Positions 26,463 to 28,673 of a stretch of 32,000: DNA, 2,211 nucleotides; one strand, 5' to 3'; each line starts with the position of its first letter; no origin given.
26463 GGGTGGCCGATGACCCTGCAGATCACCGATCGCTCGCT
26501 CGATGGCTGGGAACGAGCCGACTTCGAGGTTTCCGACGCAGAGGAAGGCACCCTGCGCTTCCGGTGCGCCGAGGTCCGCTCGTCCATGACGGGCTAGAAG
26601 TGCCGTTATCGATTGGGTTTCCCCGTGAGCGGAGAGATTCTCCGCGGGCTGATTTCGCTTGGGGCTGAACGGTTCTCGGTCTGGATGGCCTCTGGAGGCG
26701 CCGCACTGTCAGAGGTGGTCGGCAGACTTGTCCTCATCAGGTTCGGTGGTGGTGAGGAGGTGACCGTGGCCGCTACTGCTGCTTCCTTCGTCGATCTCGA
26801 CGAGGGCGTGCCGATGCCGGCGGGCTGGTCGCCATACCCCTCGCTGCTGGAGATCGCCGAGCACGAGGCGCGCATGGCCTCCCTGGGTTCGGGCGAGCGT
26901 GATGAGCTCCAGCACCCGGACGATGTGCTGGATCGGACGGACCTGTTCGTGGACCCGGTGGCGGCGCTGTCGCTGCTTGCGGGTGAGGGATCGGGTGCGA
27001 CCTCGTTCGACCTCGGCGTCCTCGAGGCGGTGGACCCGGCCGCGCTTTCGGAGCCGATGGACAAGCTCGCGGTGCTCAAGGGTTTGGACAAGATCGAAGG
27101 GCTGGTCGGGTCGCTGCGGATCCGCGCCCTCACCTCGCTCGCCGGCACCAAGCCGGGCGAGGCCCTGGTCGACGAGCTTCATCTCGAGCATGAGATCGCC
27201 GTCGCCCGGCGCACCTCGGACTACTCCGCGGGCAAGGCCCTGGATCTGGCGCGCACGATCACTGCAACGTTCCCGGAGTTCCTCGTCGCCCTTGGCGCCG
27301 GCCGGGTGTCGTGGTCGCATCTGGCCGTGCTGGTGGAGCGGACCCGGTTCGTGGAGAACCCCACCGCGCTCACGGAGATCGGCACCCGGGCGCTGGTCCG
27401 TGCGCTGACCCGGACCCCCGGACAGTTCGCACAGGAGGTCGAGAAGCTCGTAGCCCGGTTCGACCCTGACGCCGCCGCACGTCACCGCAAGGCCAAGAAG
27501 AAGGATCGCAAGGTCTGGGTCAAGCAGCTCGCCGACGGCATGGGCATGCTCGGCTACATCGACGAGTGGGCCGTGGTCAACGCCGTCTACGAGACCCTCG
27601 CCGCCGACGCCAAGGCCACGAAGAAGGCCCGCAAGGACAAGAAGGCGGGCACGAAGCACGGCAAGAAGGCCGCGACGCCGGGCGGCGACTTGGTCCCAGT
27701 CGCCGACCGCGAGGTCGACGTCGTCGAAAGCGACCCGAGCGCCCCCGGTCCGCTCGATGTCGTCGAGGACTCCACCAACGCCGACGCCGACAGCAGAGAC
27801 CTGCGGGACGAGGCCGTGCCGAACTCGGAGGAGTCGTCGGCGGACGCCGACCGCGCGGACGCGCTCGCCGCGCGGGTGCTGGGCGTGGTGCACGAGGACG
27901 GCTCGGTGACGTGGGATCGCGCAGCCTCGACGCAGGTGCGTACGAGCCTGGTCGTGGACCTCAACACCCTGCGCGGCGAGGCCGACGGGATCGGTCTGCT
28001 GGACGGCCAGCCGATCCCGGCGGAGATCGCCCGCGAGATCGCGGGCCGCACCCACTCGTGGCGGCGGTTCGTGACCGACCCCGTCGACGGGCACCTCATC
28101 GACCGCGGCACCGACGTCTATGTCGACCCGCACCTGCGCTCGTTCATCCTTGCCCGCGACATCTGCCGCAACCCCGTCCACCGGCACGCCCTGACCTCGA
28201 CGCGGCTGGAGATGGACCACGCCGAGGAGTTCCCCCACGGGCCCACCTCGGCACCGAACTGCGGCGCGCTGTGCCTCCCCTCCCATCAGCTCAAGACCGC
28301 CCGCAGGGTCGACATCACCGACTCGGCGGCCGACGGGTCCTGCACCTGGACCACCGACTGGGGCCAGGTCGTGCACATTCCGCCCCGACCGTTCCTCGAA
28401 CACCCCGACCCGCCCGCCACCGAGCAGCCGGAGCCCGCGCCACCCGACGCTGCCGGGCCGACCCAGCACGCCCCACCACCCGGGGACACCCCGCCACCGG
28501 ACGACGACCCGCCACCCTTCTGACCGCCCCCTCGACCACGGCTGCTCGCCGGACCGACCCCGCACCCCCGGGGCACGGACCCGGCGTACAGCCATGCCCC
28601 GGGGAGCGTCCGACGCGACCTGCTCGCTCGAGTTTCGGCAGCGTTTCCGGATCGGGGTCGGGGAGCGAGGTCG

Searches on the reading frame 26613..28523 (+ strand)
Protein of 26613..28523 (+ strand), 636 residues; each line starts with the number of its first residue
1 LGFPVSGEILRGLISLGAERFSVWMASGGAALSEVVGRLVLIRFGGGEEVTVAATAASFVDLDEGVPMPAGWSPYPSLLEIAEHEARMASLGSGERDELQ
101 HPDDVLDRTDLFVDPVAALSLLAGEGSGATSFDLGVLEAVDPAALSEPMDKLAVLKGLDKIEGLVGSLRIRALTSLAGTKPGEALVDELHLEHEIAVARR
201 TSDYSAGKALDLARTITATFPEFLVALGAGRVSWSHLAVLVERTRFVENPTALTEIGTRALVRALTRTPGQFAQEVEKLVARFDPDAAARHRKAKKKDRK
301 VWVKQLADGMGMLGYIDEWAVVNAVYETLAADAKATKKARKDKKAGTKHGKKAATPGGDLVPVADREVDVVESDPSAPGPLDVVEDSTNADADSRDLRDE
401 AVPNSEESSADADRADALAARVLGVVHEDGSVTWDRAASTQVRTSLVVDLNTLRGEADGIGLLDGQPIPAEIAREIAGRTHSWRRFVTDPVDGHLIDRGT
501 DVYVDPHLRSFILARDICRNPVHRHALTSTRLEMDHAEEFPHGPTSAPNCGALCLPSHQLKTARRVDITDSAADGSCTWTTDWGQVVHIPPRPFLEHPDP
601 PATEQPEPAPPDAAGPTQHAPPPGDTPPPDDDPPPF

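Call 78: search_protein_families(library=pfam, proteins=[window:26613-28523:+], max_evalue=0.001)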
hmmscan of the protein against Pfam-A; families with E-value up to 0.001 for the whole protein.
window:26613-28523:+ (636 aa): 1 family
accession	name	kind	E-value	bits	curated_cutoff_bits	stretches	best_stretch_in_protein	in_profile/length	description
PF02720.22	DUF222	-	6.2e-15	55.7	24.4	1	184-516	31-306/306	Domain of unknown function (DUF222)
